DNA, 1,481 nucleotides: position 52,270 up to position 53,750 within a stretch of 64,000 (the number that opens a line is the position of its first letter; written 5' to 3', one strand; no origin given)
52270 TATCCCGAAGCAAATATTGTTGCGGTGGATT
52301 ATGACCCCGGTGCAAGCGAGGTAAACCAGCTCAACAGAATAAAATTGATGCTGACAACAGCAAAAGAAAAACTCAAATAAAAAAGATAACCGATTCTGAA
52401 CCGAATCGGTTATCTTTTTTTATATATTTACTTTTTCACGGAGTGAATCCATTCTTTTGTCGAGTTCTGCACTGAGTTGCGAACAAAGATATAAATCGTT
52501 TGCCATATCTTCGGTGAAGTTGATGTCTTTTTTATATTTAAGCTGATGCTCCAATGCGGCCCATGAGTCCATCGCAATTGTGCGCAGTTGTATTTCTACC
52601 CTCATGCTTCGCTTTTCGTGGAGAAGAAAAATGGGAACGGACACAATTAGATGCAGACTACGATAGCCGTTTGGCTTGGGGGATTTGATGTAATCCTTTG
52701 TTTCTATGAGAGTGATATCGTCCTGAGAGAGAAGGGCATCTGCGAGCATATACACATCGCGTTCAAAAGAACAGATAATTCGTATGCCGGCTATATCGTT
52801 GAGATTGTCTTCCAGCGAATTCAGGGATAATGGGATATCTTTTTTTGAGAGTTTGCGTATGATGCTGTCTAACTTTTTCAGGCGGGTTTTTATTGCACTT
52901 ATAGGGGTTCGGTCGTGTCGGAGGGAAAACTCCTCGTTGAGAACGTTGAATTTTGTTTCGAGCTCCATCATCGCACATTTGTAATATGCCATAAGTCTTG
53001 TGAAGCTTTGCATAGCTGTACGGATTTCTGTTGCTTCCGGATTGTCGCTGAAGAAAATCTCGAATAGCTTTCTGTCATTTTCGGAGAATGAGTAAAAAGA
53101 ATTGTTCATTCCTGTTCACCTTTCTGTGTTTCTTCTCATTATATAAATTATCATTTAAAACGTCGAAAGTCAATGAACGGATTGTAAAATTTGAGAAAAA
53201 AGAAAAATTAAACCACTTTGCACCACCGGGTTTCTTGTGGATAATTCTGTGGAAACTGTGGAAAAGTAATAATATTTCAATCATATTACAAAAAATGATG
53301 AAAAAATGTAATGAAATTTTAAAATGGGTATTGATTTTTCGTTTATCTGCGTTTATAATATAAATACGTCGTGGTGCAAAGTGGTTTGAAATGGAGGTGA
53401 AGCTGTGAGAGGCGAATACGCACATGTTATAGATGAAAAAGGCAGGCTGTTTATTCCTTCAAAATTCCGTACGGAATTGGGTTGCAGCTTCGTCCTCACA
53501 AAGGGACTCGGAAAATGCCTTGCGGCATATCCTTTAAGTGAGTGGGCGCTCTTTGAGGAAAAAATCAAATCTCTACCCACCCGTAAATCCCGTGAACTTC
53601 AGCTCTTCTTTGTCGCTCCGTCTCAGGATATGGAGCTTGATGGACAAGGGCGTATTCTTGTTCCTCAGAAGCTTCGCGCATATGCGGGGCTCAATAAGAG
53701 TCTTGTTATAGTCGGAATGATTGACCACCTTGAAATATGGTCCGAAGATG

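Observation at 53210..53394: Perfect 17-bp inverted repeat with 10-nt-phased GTGG boxes places the same putative MraZ operator in front of both mraZ and the divergent small alarmone synthetase gene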

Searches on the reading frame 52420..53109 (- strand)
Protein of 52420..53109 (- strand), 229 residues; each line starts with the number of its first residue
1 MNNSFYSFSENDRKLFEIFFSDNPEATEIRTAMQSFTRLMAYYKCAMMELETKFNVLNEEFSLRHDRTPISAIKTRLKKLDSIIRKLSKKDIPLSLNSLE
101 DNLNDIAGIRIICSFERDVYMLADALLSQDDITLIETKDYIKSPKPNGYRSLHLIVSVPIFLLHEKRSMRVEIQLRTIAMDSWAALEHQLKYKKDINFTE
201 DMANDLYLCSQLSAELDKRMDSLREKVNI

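Call 5: search_protein_families(library=pfam, proteins=[window:52420-53109:-])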
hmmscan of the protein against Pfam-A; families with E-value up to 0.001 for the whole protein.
window:52420-53109:- (229 aa): 1 family
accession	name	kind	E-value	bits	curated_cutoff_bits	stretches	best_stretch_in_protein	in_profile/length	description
PF04607.23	RelA_SpoT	-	8.8e-33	113.4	27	1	75-195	1-111/113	Region found in RelA / SpoT proteins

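Call 30: find_homologous_proteins(query=window:52423-53109:-, max_evalue=1e-20)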
Query window:52423-53109:- (229 aa): 7999 proteins with E <= 1e-20 among 8000 candidates; the best 120 are listed.
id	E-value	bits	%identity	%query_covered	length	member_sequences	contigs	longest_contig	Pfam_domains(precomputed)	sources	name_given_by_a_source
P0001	2.9e-143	493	100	100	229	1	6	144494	PF04607.24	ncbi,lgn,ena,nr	ncbi:MAG: GTP pyrophosphokinase family protein [Oscillospiraceae bacterium]|nr:GTP pyrophosphokinase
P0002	8.2e-143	491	100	100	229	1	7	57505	PF04607.24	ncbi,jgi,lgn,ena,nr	ncbi:MAG: GTP pyrophosphokinase family protein [Oscillospiraceae bacterium]|nr:GTP pyrophosphokinase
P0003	3.0e-142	489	99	100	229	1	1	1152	PF04607.24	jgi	-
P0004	2.7e-127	440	89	100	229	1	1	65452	PF04607.24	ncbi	-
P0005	3.7e-126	437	87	100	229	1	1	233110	PF04607.24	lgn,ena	-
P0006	1.9e-122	425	86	100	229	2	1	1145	PF04607.24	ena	-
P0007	1.5e-121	422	85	100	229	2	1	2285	PF04607.24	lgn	-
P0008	5.6e-121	420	85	100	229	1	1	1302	PF04607.24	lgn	-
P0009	1.4e-120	419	99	86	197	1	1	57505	PF04607.24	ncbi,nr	ncbi:MAG: GTP pyrophosphokinase family protein [Ruminococcaceae bacterium]|nr:GTP pyrophosphokinase 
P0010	2.8e-108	378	77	97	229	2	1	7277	PF04607.24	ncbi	-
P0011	1.0e-107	377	77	97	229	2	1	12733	PF04607.24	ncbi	-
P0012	1.4e-107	376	74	100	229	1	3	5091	PF04607.24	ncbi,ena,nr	ncbi:MAG: GTP pyrophosphokinase family protein [Oscillospiraceae bacterium]|nr:GTP pyrophosphokinase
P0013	1.5e-107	376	77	97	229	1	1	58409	PF04607.24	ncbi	-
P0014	2.0e-107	376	74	100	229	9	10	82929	PF04607.24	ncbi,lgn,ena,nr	ncbi:MAG: GTP pyrophosphokinase family protein [Oscillospiraceae bacterium]|nr:GTP pyrophosphokinase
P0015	2.6e-107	375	77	97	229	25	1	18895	PF04607.24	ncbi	-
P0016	8.5e-106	370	73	100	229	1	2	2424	PF04607.24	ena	-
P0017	4.6e-105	368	74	100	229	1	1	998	PF04607.24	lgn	-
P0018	5.4e-105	368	74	100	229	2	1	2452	PF04607.24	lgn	-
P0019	1.3e-104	366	76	97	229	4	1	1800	PF04607.24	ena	-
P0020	3.9e-103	362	72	100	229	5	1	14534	PF04607.24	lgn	-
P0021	4.0e-103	362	74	96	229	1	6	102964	PF04607.24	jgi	-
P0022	9.2e-103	360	74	97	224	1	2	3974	PF04607.24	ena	-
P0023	1.1e-102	360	72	100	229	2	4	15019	PF04607.24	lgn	-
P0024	1.4e-102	360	73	96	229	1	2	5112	PF04607.24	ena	-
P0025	1.7e-102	360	74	97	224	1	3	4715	PF04607.24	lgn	-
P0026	1.4e-101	357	71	100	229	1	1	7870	PF04607.24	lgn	-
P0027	2.2e-101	356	71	97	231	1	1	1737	PF04607.24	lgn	-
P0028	2.7e-100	352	73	97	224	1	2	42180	PF04607.24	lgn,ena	-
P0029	3.3e-99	349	82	85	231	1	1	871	PF04607.24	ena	-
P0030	1.9e-98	346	73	92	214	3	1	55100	PF04607.24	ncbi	-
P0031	2.9e-98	346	73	97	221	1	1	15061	PF04607.24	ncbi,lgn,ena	-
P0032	3.8e-98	345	72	96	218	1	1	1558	PF04607.24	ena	-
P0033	5.9e-98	345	72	93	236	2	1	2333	PF04607.24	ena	-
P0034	8.2e-97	341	70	97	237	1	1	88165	PF04607.24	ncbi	-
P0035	1.8e-96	340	70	96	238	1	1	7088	PF04607.24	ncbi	-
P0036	5.2e-96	338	67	98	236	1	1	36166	PF04607.24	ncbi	-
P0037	6.5e-96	338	69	96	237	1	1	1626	PF04607.24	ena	-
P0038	7.1e-96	338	68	99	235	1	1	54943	PF04607.24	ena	-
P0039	1.5e-95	337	69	93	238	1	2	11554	PF04607.24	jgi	-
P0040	2.8e-95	336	67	98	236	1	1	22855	PF04607.24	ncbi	-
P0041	1.1e-94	334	67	97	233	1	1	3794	PF04607.24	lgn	-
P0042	1.2e-94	334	68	96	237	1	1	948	PF04607.24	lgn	-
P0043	1.8e-94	333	70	93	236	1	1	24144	PF04607.24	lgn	-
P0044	2.2e-94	333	70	93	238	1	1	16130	PF04607.24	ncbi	-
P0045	2.6e-94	333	68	98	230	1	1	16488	PF04607.24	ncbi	-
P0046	2.8e-94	333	67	100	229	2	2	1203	PF04607.24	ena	-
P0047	3.2e-94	332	69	94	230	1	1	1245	PF04607.24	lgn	-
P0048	5.3e-94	332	68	96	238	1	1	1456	PF04607.24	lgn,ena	-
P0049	7.2e-94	331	68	94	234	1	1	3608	PF04607.24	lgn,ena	-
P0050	7.3e-94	331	71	93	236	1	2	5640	PF04607.24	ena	-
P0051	9.7e-94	331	66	100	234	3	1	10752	PF04607.24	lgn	-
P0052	1.0e-93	331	65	98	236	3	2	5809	PF04607.24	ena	-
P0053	1.4e-93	330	67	95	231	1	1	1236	PF04607.24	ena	-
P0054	2.6e-93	329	68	94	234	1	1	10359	PF04607.24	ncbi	-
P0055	3.8e-93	329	66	100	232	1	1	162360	PF04607.24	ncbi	-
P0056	7.1e-93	328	70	93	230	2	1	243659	PF04607.24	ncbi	-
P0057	7.2e-93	328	69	93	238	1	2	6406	PF04607.24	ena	-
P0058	9.5e-93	328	67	94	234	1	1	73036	PF04607.24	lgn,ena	-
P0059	1.0e-92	328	69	95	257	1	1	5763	PF04607.24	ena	-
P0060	4.7e-92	325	67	95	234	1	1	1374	PF04607.24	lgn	-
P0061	4.8e-92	325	66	95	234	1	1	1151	PF04607.24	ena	-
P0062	5.2e-92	325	70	91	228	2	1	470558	PF04607.24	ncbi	-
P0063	5.4e-92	325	66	95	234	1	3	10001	PF04607.24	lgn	-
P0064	7.5e-92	325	66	94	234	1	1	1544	PF04607.24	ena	-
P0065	1.1e-91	324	68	94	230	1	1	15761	PF04607.24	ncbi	-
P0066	1.3e-91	324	64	99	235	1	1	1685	PF04607.24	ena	-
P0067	3.2e-91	323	69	92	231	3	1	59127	PF04607.24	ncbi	-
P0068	4.5e-91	322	67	94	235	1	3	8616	PF04607.24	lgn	-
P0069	4.7e-91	322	67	94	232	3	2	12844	PF04607.24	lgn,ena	-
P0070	5.7e-91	322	66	99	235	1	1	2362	PF04607.24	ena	-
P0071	5.8e-91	322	64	100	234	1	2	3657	PF04607.24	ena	-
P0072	6.0e-91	322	75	84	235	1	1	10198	PF04607.24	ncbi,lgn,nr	ncbi:MAG: GTP pyrophosphokinase family protein [Eubacteriales bacterium]|nr:GTP pyrophosphokinase fa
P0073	6.3e-91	322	66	99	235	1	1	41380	PF04607.24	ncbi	-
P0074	6.6e-91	322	67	94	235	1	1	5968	PF04607.24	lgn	-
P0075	1.0e-90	321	66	92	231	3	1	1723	PF04607.24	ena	-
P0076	1.2e-90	321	64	99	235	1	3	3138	PF04607.24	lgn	-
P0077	1.2e-90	321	65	100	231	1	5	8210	PF04607.24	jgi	-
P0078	1.4e-90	321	65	99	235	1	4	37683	PF04607.24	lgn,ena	-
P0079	1.4e-90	321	64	99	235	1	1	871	PF04607.24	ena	-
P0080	1.4e-90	321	67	92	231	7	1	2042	PF04607.24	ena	-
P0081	1.5e-90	321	65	99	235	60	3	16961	PF04607.24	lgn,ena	-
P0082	1.5e-90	320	65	99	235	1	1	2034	PF04607.24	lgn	-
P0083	1.7e-90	320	67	96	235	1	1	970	PF04607.24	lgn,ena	-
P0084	2.2e-90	320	70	93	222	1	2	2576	PF04607.24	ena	-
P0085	2.2e-90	320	70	93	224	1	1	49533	PF04607.24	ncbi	-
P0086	2.8e-90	320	64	99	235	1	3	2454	PF04607.24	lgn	-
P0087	3.0e-90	320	64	99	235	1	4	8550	PF04607.24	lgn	-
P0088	3.7e-90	319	64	99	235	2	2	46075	PF04607.24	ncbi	-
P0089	3.8e-90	319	65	99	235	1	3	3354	PF04607.24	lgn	-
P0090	4.0e-90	319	65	98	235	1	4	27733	PF04607.24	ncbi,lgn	-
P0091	4.3e-90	319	67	94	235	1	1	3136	PF04607.24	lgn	-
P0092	4.6e-90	319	65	99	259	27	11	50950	PF04607.24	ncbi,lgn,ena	-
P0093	4.9e-90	319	68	96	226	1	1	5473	PF04607.24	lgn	-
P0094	5.2e-90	319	72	85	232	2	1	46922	PF04607.24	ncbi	-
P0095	5.3e-90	319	66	95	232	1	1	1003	PF04607.24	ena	-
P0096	7.1e-90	318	67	95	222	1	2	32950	PF04607.24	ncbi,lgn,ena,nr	ncbi:MAG: GTP pyrophosphokinase family protein [Oscillospiraceae bacterium]|nr:GTP pyrophosphokinase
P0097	7.7e-90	318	73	86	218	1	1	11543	PF04607.24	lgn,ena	-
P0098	8.1e-90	318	66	99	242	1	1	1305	PF04607.24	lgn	-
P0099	8.4e-90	318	71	85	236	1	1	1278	PF04607.24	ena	-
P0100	1.0e-89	318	71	85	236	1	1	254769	PF04607.24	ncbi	-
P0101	1.0e-89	318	71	85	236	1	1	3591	PF04607.24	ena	-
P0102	1.3e-89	317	71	85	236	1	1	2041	PF04607.24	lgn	-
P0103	1.3e-89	317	67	94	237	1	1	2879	PF04607.24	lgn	-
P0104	1.4e-89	317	73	85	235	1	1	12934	PF04607.24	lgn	-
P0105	1.5e-89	317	71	85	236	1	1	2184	PF04607.24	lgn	-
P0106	1.5e-89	317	64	99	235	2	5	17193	PF04607.24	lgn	-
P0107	1.5e-89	317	71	85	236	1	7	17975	PF04607.24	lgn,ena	-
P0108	1.6e-89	317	71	86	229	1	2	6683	PF04607.24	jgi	-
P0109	1.7e-89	317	67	92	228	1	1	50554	PF04607.24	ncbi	-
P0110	1.7e-89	317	71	86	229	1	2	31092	PF04607.24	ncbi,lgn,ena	-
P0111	1.7e-89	317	71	86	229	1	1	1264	PF04607.24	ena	-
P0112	1.8e-89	317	64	99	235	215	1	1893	PF04607.24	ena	-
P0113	1.8e-89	317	68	93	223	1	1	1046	PF04607.24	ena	-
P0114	1.8e-89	317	71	86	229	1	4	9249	PF04607.24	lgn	-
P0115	1.9e-89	317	65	98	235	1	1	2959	PF04607.24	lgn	-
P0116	2.0e-89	317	64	100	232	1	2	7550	PF04607.24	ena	-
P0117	2.2e-89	317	71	85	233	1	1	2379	PF04607.24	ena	-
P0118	2.3e-89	317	69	85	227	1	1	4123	PF04607.24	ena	-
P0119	2.4e-89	317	67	96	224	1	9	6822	PF04607.24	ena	-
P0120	2.7e-89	316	65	97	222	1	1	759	PF04607.24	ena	-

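Call 31: find_encoding_contigs(protein=P0092, flank=2500, max_places=2)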
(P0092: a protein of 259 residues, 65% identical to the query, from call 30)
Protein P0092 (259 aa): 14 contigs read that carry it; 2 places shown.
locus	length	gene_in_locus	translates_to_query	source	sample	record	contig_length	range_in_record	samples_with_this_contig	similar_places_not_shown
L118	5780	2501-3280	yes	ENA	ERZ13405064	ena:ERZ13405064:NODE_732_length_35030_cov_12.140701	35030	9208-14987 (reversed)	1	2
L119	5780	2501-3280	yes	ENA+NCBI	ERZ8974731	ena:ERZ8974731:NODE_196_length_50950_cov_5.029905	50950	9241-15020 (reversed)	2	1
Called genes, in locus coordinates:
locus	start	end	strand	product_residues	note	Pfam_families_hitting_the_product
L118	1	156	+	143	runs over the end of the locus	PF00364:Biotin_lipoyl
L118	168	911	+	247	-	PF00289:Biotin_carb_N, PF13561:adh_short_C2, PF00106:adh_short, PF08659:KR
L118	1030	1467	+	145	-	PF22381:Staph_reg_Sar_Rot (weak), PF01047:MarR, PF12802:MarR_2 (weak), PF13463:HTH_27 (weak)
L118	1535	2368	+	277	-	PF00892:EamA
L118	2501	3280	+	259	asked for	PF04607:RelA_SpoT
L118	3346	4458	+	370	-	PF01594:AI-2E_transport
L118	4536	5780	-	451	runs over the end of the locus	PF01098:FTSW_RODA_SPOVE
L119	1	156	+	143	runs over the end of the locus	PF00364:Biotin_lipoyl, PF25917:BSH_RND (weak)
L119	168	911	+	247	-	PF00289:Biotin_carb_N, PF13561:adh_short_C2, PF00106:adh_short, PF08659:KR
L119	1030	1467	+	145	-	PF22381:Staph_reg_Sar_Rot (weak), PF01047:MarR, PF12802:MarR_2 (weak), PF13463:HTH_27 (weak)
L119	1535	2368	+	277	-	PF00892:EamA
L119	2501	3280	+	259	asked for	PF04607:RelA_SpoT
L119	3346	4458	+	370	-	PF01594:AI-2E_transport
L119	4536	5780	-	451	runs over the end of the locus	PF01098:FTSW_RODA_SPOVE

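Call 32: find_encoding_contigs(protein=P0100, flank=2500, max_places=2)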
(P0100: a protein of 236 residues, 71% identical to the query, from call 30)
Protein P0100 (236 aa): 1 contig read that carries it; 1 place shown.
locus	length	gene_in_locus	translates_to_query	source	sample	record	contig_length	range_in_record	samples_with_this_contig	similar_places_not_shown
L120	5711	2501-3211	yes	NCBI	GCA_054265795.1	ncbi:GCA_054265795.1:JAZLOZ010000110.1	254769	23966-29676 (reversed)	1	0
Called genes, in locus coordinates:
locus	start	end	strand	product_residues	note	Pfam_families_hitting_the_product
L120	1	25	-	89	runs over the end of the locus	-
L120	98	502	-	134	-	-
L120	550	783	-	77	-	-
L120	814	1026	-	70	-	-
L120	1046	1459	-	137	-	-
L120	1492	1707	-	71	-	-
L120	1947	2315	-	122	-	-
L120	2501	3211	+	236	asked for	PF04607:RelA_SpoT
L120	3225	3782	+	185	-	PF01613:Flavin_Reduct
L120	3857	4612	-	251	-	PF13560:HTH_31 (weak), PF01381:HTH_3, PF12844:HTH_19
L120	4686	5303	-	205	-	PF01545:Cation_efflux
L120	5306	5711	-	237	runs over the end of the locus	-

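Call 33: find_encoding_contigs(protein=P0088, flank=2500, max_places=2)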
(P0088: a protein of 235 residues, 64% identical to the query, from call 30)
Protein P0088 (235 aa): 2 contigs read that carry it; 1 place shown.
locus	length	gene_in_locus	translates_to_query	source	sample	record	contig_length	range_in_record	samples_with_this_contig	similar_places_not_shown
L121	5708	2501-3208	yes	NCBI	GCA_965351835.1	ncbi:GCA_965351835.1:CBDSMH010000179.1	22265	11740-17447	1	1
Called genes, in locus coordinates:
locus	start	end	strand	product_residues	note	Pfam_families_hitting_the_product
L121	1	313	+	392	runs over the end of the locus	PF00005:ABC_tran, PF02463:SMC_N (faint), PF17912:OB_MalK, PF08402:TOBE_2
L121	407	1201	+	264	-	PF00702:Hydrolase, PF13344:Hydrolase_6, PF13419:HAD_2 (faint), PF13242:Hydrolase_like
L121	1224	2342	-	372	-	PF11187:Mbeg1-like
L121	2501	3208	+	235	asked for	PF04607:RelA_SpoT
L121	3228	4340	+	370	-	PF01594:AI-2E_transport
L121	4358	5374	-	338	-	PF07451:SpoVAD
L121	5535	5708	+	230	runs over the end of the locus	PF00072:Response_reg, PF00486:Trans_reg_C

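Call 41: search_solved_structures(query=window:52423-53109:-, max_evalue=0.00001)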
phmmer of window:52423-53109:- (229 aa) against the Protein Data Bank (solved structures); distinct sequences matched with E-value up to 0.00001: 10.
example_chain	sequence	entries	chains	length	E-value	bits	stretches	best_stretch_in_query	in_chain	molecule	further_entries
6fgk_A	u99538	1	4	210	3.8e-50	173.7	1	28-227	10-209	GTP pyrophosphokinase YwaC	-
6ewz_A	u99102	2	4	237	5.9e-46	160.1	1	27-224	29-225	GTP pyrophosphokinase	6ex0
6fgj_A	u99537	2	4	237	5.9e-46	160.1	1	27-224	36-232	GTP pyrophosphokinase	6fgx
5f2v_V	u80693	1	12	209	8e-35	123.7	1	36-227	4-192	GTP pyrophosphokinase YjbM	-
5ded_D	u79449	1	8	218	8.4e-35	123.6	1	36-227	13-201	GTP pyrophosphokinase YjbM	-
5dec_A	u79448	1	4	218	9.8e-35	123.4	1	36-227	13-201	GTP pyrophosphokinase YjbM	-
3l9d_A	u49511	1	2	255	4.6e-33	118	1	39-227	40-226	Putative GTP pyrophosphokinase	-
2be3_A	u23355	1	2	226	6.3e-31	111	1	42-227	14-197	GTP pyrophosphokinase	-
9erv_A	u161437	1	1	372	7.2e-06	29.1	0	66-185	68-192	RelA/SpoT family protein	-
7ztb_A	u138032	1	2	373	7.2e-06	29.1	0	66-185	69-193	RelA/SpoT family protein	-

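Call 42: search_protein_families(library=ncbifam, proteins=[window:52423-53109:-])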
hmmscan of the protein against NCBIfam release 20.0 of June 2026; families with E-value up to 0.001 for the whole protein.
window:52423-53109:- (229 aa): 4 families
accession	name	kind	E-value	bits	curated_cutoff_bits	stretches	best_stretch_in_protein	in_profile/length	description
NF053588.1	GTPPhKinYjbM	equivalog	1.1e-49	168.9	320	1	36-227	3-192/201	GTP diphosphokinase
TIGR00691.1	spoT_relA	subfamily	7.4e-16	57.6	499.2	1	49-195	183-319/687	RelA/SpoT family protein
NF008124.0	PRK10872.1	equivalog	5.6e-09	35.1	728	1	72-193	248-358/744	GTP diphosphokinase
NF008303.0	PRK11092.1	equivalog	8.5e-07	27.5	947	1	71-186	231-333/702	bifunctional GTP diphosphokinase/guanosine-3',5'-bis pyrophosphate 3'-pyrophosphohydrolase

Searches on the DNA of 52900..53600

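Call 56: search_rna_families(source=window, start=52900, end=53600, threshold=evalue, max_evalue=1)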
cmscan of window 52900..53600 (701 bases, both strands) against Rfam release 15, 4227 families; matches with E-value up to 1: 0.
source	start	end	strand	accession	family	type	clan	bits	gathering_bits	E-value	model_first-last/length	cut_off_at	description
